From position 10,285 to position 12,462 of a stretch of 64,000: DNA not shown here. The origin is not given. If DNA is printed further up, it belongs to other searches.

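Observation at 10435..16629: Uncharacterised two-gene operon: HD-domain protein plus giant tandem-KaiC/RecA-like ATPase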

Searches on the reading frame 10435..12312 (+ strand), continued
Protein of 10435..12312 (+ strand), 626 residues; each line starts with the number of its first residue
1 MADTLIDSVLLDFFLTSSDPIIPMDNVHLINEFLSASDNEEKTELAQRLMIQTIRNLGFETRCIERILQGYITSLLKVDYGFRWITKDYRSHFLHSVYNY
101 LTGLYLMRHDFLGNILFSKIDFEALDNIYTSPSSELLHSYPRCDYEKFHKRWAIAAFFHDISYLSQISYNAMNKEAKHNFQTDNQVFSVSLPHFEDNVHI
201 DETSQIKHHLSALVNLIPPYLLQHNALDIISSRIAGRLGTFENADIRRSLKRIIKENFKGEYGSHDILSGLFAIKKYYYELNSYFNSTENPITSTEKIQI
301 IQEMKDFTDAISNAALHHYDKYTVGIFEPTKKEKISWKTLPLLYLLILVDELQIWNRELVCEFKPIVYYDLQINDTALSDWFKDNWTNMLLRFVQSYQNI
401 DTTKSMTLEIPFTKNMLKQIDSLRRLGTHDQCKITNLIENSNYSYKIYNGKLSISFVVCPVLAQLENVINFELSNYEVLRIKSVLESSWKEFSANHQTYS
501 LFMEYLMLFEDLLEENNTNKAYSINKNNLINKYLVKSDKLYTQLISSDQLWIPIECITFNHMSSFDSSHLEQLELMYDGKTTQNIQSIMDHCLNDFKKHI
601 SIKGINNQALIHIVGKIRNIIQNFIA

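Call 115: search_protein_families(library=padloc, proteins=[L027:9351-10253:-, L027:3246-4289:+, L028:3139-4509:+, L028:1008-3005:-, L028:13725-14471:-, L028:10927-12360:+, L028:12376-13725:+, L028:6899-7954:+, L023:9734-10687:+, L023:2498-4060:-], max_evalue=0.001)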
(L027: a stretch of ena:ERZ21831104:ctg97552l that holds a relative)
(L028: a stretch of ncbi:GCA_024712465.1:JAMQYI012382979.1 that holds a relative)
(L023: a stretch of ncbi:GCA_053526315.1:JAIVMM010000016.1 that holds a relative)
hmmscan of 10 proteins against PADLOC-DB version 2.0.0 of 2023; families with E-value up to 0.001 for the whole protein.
L027:9351-10253:- (300 aa): 1 family
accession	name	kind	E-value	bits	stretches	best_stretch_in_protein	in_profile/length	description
PDLC03000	DUF4238-Pers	-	1.3e-14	52.4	1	4-288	5-291/309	-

L027:3246-4289:+ (348 aa): 47 families (the best 25 are shown)
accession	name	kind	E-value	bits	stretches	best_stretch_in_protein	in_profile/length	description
PDLC03350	MTase_II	-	1e-55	187.4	1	71-334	41-287/312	Type II methyltransferase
PDLC03353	MTase_II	-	1.4e-55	186.6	1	84-333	7-241/260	Type II methyltransferase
PDLC03259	MTase_II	-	7.6e-42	141.6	1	88-335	5-248/423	Type II methyltransferase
PDLC03283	MTase_II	-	7.2e-38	128.7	1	88-335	6-264/352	Type II methyltransferase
PDLC03387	MTase_II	-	5.8e-30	102.4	2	186-334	135-267/289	Type II methyltransferase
PDLC03371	MTase_II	-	4.9e-25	86.5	1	83-335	7-245/260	Type II methyltransferase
PDLC03246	MTase_II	-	1.8e-24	84.5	1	93-331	119-355/376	Type II methyltransferase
PDLC03299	MTase_II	-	5e-20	70.2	1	85-334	13-249/296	Type II methyltransferase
PDLC03260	MTase_II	-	1.3e-19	68.3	2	251-333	218-298/349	Type II methyltransferase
PDLC03276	MTase_II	-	1.4e-18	65.3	1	79-324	133-382/404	Type II methyltransferase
PDLC03265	MTase_II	-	9.9e-17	59.4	2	262-333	249-319/333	Type II methyltransferase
PDLC03351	MTase_II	-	1.2e-15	55.6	2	281-338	127-184/348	Type II methyltransferase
PDLC03252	MTase_II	-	8.6e-15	52.9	2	9-175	4-178/365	Type II methyltransferase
PDLC03309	MTase_II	-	9e-15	52.4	1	185-334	207-335/353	Type II methyltransferase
PDLC03363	MTase_II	-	3.4e-14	50.9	1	277-334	53-110/294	Type II methyltransferase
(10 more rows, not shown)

L028:3139-4509:+ (457 aa): 2 families
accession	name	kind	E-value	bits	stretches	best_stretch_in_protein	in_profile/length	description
PDLC01652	WYL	-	3.6e-15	54.6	1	206-440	12-160/162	"CAS-I,CAS-II,CAS-III,CAS-IV,CAS-V,CAS-VI; associated_signaling"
PDLC01457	WYL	-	1.5e-05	22.7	1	248-303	148-205/229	"CAS-I,CAS-II,CAS-III,CAS-IV,CAS-V,CAS-VI; associated_signaling"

L028:1008-3005:- (665 aa): 1 family
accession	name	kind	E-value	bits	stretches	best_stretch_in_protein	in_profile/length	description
PDLC00915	TRIP13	-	7.8e-08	30.1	1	375-471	30-124/302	TRIP13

L028:13725-14471:- (248 aa): 0 families

L028:10927-12360:+ (478 aa): 0 families

L028:12376-13725:+ (450 aa): 0 families

L028:6899-7954:+ (352 aa): 0 families

L023:9734-10687:+ (318 aa): 0 families

L023:2498-4060:- (520 aa): 0 families
